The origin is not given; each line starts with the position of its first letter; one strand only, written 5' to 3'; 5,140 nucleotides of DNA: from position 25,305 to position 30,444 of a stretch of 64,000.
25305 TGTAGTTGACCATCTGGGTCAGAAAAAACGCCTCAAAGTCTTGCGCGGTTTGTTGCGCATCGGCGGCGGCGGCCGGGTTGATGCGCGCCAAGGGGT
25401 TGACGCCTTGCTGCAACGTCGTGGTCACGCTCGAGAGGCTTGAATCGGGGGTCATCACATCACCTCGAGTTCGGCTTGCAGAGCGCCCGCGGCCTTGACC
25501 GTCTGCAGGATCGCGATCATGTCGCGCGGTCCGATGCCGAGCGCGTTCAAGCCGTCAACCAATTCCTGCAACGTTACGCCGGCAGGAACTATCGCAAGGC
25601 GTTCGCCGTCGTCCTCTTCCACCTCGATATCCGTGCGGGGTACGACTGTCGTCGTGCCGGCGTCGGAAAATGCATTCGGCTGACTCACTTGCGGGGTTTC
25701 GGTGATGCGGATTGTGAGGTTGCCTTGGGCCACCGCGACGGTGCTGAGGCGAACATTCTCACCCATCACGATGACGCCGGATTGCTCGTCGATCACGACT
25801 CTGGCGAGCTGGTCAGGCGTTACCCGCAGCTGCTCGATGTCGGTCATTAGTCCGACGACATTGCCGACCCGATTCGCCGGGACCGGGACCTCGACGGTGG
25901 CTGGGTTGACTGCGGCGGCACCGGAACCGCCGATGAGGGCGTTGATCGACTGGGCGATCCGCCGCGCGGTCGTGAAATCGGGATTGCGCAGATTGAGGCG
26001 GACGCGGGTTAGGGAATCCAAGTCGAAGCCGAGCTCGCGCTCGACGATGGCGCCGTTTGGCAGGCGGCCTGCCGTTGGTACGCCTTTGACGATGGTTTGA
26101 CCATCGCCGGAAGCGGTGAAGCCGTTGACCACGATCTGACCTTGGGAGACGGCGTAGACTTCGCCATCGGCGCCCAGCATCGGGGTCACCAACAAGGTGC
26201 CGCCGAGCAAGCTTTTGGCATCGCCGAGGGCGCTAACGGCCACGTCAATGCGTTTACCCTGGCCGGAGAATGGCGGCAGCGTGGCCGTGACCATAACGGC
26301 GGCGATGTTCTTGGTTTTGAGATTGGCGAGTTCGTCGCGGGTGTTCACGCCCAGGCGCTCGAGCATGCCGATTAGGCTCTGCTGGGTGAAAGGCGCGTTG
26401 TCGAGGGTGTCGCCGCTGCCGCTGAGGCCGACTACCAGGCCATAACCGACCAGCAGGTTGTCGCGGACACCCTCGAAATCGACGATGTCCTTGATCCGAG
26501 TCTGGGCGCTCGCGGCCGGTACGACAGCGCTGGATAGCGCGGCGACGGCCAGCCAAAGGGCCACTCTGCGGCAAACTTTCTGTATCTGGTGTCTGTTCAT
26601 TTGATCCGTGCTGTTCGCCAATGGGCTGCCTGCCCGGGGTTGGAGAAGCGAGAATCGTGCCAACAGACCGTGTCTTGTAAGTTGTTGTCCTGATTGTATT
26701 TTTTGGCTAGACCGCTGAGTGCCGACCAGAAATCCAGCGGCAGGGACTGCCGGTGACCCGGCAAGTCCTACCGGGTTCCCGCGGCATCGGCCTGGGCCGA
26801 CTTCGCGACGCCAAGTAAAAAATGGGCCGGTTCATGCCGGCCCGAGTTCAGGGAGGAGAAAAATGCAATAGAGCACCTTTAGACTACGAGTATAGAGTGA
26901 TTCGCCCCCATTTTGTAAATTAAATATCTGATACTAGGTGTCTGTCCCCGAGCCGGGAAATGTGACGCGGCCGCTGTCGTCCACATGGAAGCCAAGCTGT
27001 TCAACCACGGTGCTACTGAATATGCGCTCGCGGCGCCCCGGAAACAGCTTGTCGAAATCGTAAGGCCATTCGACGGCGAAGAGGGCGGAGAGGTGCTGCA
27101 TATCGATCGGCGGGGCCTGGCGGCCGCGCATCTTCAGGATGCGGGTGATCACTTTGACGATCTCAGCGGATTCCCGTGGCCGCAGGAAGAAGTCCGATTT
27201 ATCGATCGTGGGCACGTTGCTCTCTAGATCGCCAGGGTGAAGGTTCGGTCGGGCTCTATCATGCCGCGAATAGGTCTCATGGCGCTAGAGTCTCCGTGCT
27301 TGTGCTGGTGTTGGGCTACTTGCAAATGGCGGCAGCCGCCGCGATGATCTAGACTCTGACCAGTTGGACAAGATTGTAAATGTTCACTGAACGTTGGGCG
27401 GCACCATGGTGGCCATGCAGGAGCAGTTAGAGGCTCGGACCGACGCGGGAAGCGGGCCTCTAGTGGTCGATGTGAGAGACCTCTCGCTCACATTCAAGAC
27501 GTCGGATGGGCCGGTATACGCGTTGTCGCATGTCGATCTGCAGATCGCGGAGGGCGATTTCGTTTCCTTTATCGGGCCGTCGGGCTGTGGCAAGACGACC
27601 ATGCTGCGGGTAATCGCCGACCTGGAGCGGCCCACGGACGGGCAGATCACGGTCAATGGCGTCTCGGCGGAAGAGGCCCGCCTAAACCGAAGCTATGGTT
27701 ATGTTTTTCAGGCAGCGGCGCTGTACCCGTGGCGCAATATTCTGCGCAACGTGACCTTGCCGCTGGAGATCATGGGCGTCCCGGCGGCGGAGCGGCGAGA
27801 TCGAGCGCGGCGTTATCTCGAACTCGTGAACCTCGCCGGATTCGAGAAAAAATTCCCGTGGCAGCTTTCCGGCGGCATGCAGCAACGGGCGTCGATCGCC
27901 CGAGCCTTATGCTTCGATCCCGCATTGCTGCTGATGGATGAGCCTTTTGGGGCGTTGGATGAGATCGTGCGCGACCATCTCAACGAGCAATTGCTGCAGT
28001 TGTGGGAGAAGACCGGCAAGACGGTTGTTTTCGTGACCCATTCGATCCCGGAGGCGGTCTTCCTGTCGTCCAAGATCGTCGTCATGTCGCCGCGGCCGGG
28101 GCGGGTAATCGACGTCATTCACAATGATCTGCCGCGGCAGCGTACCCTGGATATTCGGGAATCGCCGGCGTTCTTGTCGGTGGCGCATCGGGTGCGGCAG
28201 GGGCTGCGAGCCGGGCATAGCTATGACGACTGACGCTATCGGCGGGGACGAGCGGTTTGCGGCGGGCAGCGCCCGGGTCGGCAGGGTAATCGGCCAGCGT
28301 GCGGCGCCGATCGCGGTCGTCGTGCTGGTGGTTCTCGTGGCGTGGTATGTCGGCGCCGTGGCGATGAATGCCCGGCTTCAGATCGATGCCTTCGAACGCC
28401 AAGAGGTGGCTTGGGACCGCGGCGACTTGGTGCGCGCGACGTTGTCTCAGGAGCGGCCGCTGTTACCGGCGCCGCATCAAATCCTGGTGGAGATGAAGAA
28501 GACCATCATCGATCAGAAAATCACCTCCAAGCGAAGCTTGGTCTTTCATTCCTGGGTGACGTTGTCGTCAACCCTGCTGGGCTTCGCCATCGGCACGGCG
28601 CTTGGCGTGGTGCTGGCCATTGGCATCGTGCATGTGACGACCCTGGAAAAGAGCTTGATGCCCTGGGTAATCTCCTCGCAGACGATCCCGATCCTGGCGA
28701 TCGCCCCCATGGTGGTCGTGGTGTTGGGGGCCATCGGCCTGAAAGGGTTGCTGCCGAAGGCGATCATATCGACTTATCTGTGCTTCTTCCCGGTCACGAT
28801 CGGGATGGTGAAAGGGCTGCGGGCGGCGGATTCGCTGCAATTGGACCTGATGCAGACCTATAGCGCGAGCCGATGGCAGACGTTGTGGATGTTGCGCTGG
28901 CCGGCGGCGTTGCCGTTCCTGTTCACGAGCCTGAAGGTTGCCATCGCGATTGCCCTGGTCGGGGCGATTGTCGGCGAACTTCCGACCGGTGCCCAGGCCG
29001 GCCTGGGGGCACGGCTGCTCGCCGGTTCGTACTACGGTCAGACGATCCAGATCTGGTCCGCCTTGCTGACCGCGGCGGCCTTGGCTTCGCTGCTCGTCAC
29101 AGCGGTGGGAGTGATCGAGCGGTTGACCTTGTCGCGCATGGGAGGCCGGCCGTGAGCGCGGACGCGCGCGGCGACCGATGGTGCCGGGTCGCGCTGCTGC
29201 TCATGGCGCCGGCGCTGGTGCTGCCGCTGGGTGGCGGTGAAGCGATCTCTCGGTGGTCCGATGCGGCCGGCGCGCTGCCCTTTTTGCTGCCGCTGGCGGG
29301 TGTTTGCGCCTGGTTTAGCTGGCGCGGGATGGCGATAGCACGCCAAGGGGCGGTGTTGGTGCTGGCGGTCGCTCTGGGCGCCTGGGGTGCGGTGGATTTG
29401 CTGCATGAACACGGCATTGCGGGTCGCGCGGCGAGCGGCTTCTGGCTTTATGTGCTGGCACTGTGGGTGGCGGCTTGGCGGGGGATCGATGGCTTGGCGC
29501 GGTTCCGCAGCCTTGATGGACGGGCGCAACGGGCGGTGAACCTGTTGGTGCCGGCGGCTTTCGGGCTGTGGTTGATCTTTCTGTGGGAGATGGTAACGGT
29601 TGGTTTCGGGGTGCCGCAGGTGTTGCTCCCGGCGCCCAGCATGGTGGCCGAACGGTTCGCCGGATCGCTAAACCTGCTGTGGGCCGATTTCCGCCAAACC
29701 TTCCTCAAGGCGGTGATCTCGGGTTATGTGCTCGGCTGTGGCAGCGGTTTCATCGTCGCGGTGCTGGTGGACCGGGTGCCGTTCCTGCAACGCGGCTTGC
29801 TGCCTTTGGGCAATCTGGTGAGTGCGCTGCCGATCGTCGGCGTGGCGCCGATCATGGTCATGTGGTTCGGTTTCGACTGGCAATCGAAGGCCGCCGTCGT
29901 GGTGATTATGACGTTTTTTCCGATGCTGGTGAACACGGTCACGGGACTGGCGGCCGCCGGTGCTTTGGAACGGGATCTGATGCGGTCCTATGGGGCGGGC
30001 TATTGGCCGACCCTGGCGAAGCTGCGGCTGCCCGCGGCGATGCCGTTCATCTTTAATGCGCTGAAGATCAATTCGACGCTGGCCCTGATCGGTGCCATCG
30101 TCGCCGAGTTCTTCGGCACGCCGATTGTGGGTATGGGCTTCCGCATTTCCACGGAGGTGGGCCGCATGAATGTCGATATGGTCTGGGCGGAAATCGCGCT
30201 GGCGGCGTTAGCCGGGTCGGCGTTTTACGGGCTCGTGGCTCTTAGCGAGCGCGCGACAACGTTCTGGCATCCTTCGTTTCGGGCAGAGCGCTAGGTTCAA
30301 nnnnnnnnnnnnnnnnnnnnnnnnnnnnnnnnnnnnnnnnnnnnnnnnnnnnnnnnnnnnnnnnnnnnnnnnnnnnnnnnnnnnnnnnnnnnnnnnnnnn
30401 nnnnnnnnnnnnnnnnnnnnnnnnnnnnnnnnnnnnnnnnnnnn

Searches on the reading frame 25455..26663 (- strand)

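Call 6: search_protein_families(library=pfam, proteins=[window:25455-26663:-], max_evalue=0.001)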
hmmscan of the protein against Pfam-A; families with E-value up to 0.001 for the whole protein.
window:25455-26663:- (402 aa): 1 family
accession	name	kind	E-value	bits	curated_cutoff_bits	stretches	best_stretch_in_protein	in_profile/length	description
PF02119.21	FlgI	-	2.3e-137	458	25.3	1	56-401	1-343/343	Flagellar P-ring protein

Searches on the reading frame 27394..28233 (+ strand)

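Call 6: search_protein_families(library=pfam, proteins=[window:27394-28233:+], max_evalue=0.001)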
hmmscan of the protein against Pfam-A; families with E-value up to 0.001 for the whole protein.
window:27394-28233:+ (279 aa): 3 families
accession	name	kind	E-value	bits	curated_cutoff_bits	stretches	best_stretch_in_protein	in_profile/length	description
PF00005.33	ABC_tran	-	1.8e-30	106.8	25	1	44-185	1-136/137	ABC transporter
PF13304.12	AAA_21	-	2e-05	25.3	27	0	113-220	158-301/304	AAA domain, putative AbiEii toxin, Type IV TA system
PF09818.15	ABC_ATPase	-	0.00031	20.3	23.2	0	157-230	157-230/283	P-loop domain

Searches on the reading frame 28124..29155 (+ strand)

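Call 6: search_protein_families(library=pfam, proteins=[window:28124-29155:+], max_evalue=0.001)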
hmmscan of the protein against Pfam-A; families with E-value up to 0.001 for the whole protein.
window:28124-29155:+ (343 aa): 1 family
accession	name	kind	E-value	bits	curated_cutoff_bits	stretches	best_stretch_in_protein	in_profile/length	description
PF00528.27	BPD_transp_1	-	1e-22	81.2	26.4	1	157-331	1-174/184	Binding-protein-dependent transport system inner membrane component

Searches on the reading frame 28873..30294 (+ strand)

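Call 33: search_protein_families(library=pfam, proteins=[window:28873-30294:+], max_evalue=0.00001)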
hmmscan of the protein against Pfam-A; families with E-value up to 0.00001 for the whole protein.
window:28873-30294:+ (473 aa): 1 family
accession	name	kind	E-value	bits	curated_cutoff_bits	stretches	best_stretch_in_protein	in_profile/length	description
PF00528.27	BPD_transp_1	-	3.7e-21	76.1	26.4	1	292-461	5-181/184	Binding-protein-dependent transport system inner membrane component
